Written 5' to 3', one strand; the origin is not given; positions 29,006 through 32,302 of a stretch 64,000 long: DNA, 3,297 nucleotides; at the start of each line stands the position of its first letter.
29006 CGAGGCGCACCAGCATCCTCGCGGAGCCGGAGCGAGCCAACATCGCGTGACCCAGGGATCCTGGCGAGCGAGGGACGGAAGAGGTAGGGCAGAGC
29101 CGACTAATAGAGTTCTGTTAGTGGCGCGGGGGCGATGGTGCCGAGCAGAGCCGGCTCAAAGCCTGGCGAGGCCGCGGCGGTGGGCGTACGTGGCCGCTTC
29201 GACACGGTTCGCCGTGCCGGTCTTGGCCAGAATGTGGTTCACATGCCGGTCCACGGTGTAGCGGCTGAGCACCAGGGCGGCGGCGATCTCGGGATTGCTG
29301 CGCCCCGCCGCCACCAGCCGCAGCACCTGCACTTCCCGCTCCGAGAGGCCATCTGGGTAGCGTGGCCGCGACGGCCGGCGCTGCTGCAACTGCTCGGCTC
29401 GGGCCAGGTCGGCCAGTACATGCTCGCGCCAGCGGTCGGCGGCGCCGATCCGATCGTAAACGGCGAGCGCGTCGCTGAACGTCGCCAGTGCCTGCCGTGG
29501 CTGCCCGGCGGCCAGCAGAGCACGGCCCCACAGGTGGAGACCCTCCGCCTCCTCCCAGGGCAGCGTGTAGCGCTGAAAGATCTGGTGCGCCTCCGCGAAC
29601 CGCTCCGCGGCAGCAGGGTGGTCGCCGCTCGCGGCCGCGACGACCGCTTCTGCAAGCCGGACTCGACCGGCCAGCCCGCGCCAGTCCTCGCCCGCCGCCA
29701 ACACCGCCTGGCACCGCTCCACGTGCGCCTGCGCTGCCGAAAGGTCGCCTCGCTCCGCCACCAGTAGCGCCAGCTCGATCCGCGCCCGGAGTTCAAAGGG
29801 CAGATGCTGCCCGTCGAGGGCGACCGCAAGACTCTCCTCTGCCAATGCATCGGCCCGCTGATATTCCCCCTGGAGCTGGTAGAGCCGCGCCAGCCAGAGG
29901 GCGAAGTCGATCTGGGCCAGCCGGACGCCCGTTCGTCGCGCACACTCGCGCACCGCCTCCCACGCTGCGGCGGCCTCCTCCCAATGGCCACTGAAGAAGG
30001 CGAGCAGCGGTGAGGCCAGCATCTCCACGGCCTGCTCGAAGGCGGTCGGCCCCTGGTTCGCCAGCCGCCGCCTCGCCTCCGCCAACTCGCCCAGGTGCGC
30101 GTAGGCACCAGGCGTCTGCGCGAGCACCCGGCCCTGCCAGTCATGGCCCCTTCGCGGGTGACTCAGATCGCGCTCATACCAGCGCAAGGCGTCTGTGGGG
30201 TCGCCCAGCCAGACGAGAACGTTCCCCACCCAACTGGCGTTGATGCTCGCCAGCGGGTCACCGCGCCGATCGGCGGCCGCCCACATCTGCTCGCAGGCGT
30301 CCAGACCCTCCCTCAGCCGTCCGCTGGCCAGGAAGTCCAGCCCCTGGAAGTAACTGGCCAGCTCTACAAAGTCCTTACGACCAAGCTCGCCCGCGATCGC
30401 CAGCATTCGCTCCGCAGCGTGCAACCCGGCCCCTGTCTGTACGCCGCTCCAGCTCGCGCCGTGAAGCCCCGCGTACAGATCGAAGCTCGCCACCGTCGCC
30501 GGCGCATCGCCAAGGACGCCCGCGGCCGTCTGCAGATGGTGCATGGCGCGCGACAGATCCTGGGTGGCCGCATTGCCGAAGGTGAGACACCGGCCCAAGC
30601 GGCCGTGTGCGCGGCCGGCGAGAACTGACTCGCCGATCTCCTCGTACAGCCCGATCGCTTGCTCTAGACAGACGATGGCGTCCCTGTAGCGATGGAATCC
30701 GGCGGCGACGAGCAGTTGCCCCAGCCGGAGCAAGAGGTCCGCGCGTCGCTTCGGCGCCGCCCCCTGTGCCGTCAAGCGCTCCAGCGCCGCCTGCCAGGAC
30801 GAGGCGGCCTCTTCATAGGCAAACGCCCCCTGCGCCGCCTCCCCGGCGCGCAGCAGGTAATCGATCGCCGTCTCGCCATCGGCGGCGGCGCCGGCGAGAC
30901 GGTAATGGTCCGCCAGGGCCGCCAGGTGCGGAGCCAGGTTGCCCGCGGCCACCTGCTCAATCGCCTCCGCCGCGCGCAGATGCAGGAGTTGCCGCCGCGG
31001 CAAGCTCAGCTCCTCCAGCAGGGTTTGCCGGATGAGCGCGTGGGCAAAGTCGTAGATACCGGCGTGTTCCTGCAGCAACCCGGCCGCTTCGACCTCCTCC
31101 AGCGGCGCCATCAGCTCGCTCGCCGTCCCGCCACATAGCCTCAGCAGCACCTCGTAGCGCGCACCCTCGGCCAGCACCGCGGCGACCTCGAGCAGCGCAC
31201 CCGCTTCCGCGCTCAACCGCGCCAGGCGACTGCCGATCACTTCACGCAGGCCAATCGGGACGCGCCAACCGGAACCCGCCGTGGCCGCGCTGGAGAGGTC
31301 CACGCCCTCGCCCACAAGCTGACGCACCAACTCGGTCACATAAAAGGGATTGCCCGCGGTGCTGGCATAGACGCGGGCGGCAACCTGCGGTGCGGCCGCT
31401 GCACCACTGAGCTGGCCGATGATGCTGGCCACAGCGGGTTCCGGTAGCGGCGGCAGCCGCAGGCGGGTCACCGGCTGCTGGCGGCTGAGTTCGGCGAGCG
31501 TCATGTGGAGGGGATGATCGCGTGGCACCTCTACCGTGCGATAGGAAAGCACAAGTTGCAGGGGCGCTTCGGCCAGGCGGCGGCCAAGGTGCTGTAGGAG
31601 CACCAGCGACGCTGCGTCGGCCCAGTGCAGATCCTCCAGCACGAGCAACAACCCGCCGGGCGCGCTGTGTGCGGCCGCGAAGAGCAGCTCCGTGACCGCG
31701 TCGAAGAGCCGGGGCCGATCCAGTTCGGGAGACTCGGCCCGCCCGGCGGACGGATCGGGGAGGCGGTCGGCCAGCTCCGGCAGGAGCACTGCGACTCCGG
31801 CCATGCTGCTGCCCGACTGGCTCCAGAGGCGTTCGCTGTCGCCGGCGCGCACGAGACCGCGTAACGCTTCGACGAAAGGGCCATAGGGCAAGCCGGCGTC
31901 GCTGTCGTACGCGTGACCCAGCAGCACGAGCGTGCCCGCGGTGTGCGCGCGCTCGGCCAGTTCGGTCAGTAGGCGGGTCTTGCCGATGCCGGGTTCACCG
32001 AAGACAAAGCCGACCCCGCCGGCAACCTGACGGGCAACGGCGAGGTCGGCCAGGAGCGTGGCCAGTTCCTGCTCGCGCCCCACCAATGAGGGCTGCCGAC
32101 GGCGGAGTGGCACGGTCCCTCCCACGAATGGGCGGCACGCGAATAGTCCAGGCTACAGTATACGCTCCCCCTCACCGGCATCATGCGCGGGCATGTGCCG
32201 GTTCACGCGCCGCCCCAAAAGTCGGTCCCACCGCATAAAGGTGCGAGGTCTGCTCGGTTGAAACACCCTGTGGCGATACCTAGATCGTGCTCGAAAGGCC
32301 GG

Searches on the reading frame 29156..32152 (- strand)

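Call 28: search_protein_families(library=pfam, proteins=[window:29156-32152:-], max_evalue=0.00001)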
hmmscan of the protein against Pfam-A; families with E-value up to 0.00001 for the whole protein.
window:29156-32152:- (998 aa): 4 families
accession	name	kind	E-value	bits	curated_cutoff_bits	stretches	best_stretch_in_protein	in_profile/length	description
PF13191.12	AAA_16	-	4.8e-28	99.2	32.6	1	23-200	2-166/167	AAA ATPase domain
PF00196.25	GerE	-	1.3e-15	57.1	23.5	1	935-990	2-57/57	Bacterial regulatory proteins, luxR family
PF13424.12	TPR_12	-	6.8e-11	42.6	30.1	0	836-900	10-76/77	Tetratricopeptide repeat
PF13401.12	AAA_22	-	8.7e-06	26.5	27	0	45-203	5-121/130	AAA domain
